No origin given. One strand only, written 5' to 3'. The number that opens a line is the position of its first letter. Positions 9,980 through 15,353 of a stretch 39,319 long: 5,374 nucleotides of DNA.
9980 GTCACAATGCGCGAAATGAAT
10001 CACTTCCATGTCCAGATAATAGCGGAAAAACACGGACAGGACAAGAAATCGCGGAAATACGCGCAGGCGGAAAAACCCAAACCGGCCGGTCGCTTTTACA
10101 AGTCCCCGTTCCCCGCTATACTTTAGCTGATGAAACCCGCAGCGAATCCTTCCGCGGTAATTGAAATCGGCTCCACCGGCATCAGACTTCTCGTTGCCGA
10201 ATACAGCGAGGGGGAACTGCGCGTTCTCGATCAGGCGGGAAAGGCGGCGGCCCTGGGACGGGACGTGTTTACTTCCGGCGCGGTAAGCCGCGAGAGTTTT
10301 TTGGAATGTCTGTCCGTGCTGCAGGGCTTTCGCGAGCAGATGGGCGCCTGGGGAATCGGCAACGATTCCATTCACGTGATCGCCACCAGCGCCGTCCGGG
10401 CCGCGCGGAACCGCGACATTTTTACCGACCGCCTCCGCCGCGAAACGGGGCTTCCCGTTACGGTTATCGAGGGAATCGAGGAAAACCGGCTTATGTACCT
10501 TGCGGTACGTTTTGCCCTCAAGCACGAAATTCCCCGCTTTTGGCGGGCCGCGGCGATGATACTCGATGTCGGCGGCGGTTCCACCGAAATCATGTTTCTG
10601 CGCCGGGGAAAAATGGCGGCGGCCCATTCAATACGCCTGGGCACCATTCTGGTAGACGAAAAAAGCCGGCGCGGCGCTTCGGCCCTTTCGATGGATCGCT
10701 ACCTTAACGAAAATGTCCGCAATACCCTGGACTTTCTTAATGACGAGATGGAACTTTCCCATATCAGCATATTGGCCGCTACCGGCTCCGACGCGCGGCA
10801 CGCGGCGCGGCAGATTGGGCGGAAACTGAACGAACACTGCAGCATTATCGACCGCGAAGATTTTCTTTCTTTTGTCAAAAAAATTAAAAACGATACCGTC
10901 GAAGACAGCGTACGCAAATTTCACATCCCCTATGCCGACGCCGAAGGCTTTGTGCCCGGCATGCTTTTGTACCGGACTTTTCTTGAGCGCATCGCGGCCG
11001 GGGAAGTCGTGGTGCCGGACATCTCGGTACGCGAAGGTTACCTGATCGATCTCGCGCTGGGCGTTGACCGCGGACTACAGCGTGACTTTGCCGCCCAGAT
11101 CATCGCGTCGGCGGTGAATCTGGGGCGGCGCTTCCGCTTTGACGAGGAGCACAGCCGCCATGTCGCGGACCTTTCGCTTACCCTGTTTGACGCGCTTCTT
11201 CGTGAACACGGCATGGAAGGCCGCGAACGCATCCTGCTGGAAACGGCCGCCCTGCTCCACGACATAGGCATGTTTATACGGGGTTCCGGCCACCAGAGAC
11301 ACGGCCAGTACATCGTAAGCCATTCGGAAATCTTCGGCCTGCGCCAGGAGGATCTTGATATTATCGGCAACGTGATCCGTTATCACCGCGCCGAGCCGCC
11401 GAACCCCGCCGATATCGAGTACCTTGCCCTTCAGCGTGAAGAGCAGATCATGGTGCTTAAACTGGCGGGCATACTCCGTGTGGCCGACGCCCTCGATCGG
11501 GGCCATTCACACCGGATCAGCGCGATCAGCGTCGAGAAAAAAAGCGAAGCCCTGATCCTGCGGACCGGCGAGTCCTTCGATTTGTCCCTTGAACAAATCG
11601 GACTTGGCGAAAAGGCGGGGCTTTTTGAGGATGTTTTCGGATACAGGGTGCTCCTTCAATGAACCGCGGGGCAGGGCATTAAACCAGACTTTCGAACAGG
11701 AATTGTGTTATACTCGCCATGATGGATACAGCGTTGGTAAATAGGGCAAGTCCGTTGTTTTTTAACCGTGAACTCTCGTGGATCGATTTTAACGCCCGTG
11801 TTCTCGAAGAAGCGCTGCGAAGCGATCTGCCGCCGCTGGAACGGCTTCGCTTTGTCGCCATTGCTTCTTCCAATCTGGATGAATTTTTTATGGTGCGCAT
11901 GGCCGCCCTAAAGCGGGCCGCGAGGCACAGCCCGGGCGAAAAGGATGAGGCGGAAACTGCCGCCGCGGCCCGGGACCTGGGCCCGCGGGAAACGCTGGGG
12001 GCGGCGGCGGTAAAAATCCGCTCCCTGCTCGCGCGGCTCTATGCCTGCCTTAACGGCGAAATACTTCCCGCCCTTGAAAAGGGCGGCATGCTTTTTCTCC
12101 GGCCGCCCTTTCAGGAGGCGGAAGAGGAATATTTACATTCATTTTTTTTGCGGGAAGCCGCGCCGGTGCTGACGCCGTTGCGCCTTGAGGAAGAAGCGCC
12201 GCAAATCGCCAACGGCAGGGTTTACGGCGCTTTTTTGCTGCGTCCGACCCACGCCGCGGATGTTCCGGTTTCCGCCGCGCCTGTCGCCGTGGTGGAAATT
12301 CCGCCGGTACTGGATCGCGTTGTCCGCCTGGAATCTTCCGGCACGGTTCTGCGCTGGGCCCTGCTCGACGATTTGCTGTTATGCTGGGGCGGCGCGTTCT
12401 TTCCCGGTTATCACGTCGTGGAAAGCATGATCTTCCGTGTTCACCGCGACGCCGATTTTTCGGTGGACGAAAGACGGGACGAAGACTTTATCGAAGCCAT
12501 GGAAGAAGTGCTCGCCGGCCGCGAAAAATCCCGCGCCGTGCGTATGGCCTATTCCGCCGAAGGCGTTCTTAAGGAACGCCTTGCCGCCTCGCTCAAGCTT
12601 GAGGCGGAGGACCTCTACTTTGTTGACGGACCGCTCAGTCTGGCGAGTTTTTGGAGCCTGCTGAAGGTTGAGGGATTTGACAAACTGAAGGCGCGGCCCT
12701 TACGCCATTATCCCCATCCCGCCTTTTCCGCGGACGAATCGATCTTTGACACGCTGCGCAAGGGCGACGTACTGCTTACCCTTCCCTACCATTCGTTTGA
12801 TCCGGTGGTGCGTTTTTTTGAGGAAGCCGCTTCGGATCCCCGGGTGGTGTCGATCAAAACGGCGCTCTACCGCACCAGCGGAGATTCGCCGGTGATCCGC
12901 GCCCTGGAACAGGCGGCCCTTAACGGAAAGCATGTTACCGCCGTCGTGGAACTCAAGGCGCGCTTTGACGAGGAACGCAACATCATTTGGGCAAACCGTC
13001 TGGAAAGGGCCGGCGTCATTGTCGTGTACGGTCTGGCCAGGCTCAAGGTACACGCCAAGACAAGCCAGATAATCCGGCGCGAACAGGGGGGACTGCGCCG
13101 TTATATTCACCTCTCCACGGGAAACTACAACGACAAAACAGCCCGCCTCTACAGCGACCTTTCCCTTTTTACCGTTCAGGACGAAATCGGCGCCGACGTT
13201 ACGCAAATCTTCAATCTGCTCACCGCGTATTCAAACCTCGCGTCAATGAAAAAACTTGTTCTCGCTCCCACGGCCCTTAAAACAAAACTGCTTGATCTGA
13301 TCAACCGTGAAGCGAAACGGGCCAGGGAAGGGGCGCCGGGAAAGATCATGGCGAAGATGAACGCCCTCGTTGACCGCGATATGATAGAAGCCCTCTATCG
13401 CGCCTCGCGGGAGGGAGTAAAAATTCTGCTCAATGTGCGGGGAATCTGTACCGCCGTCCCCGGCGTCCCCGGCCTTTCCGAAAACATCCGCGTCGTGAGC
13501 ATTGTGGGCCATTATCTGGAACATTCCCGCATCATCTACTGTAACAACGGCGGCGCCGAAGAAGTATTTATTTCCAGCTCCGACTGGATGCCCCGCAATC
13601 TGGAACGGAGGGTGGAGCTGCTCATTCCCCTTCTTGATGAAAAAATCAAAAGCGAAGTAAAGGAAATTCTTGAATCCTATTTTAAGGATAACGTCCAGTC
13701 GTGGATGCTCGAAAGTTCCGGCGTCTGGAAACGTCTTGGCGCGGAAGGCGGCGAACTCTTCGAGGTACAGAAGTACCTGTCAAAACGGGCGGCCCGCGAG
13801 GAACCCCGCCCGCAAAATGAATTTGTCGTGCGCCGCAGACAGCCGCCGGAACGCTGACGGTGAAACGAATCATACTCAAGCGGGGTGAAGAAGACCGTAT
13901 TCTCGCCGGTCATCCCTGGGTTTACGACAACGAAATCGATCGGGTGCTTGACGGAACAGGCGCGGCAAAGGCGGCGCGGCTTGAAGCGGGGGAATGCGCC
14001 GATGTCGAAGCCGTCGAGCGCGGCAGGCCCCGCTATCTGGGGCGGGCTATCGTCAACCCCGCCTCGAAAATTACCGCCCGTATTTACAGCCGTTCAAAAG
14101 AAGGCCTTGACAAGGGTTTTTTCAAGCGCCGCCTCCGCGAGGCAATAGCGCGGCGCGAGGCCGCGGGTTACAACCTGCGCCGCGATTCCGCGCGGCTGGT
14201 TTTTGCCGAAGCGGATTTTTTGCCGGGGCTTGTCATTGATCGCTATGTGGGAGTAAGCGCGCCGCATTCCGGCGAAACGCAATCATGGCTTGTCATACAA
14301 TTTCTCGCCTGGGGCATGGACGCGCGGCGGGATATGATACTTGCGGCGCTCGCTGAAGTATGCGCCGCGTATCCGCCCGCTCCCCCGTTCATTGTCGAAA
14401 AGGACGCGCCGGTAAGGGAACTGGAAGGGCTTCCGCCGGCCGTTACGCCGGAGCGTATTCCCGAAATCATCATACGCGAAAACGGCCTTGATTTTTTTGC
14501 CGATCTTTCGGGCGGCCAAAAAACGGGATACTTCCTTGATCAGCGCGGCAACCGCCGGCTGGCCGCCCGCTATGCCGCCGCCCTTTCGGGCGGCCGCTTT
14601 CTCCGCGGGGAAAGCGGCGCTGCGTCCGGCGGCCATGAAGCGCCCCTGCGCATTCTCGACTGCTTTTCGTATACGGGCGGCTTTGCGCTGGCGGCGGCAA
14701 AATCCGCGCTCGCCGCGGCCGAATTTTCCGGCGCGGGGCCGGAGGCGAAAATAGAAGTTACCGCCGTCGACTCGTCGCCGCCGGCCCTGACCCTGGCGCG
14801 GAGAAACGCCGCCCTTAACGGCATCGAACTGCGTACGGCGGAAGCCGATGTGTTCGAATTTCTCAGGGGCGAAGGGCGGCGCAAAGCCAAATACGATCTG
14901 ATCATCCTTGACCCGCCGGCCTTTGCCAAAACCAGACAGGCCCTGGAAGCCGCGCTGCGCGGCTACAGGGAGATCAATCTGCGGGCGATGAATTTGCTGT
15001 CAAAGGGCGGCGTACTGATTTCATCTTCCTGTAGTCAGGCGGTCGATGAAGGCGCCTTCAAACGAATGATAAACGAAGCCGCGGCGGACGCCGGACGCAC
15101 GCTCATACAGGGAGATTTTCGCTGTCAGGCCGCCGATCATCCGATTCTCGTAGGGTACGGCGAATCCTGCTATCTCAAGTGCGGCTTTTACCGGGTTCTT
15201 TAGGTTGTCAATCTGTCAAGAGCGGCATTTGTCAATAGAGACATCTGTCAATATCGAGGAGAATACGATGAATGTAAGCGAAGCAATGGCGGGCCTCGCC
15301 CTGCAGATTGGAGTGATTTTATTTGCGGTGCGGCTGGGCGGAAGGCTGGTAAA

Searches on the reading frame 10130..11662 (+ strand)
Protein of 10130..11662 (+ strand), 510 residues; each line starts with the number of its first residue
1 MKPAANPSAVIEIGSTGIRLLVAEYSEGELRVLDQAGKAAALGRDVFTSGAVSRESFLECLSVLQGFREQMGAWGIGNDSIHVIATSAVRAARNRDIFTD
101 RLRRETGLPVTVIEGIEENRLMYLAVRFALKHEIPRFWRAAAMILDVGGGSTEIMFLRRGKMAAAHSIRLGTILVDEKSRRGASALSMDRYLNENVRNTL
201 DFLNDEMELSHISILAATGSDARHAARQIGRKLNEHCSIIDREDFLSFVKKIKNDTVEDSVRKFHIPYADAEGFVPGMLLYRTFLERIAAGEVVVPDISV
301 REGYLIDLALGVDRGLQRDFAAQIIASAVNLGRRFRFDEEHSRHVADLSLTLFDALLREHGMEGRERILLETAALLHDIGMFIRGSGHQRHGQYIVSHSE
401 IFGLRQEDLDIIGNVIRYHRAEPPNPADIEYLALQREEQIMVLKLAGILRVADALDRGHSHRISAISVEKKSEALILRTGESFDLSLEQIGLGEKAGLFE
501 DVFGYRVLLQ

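Call 51: search_protein_families(library=pfam, proteins=[window:10130-11662:+], max_evalue=0.00001)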
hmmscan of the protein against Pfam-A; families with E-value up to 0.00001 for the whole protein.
window:10130-11662:+ (510 aa): 3 families
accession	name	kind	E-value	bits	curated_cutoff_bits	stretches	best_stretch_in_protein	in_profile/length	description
PF02541.22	Ppx-GppA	-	9.7e-31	107.7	27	1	22-309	2-282/285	Ppx/GppA phosphatase family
PF21447.3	Ppx-GppA_III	-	4e-27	95.6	27.3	1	327-473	5-150/177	Ppx/GppA phosphatase, domain III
PF01966.28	HD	-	2.1e-11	44.5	22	1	340-457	3-115/116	HD domain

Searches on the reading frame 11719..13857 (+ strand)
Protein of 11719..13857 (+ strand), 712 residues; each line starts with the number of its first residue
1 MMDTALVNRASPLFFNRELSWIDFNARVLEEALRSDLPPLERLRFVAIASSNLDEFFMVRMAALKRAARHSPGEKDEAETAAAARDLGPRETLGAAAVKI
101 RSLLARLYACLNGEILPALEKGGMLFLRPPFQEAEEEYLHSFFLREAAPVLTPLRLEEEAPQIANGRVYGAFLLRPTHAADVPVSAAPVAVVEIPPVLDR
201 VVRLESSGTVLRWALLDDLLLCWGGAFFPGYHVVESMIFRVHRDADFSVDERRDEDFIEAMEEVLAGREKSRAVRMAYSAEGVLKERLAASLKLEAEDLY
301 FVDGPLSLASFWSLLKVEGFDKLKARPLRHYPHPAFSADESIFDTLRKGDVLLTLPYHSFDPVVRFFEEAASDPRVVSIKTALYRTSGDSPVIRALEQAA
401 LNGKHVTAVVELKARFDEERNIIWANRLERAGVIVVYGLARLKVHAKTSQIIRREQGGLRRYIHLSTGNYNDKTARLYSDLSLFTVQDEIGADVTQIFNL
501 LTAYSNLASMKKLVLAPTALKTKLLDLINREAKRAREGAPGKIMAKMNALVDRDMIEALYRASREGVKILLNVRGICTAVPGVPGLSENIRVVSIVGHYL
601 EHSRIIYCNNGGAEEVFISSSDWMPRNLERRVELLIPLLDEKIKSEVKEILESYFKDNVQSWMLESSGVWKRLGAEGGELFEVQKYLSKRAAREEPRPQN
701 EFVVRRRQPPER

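Call 52: search_protein_families(library=pfam, proteins=[window:11719-13857:+], max_evalue=0.00001)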
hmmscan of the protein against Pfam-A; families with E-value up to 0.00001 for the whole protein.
window:11719-13857:+ (712 aa): 5 families
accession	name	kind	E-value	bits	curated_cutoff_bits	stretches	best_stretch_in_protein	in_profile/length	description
PF17941.7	PP_kinase_C_1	-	4.9e-71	238.1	25.7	1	341-505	1-165/167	Polyphosphate kinase C-terminal domain 1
PF13090.12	PP_kinase_C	-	9.2e-65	217.7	25.8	1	513-679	1-167/172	Polyphosphate kinase C-terminal domain 2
PF02503.22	PP_kinase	-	3.5e-36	125.1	31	1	135-314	2-183/183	Polyphosphate kinase middle domain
PF13089.11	PP_kinase_N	-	3.5e-30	104.9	23.8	1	14-125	1-105/107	Polyphosphate kinase N-terminal domain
PF13091.12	PLDc_2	-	8.8e-08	32.5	27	0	547-653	16-130/132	PLD-like domain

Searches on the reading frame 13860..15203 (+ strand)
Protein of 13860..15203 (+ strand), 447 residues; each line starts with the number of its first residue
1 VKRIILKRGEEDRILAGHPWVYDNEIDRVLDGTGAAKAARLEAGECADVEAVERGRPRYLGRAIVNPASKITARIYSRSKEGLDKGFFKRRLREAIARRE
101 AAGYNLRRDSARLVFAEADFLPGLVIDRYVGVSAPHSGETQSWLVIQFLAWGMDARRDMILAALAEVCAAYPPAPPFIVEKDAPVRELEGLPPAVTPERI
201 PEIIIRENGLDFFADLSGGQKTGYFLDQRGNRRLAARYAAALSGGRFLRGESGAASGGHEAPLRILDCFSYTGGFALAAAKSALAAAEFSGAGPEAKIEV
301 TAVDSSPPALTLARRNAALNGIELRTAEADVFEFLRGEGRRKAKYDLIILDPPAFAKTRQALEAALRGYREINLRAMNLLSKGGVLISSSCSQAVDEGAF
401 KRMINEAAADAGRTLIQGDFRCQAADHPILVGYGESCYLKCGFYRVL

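Call 52: search_protein_families(library=pfam, proteins=[window:13860-15203:+], max_evalue=0.00001)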
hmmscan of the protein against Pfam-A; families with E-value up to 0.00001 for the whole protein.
window:13860-15203:+ (447 aa): 4 families
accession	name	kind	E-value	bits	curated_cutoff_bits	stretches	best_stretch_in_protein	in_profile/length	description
PF17785.7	PUA_3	-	1.4e-15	57.3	22.6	1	4-78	1-64/64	PUA-like domain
PF10672.15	Methyltrans_SAM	-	2.2e-14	53.9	27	1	201-398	84-246/286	S-adenosylmethionine-dependent methyltransferase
PF13847.12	Methyltransf_31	-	6.3e-08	32.9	27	1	263-396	5-114/145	Methyltransferase domain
PF05175.20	MTS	-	3.9e-06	27.1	23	1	296-387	54-137/170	Methyltransferase small domain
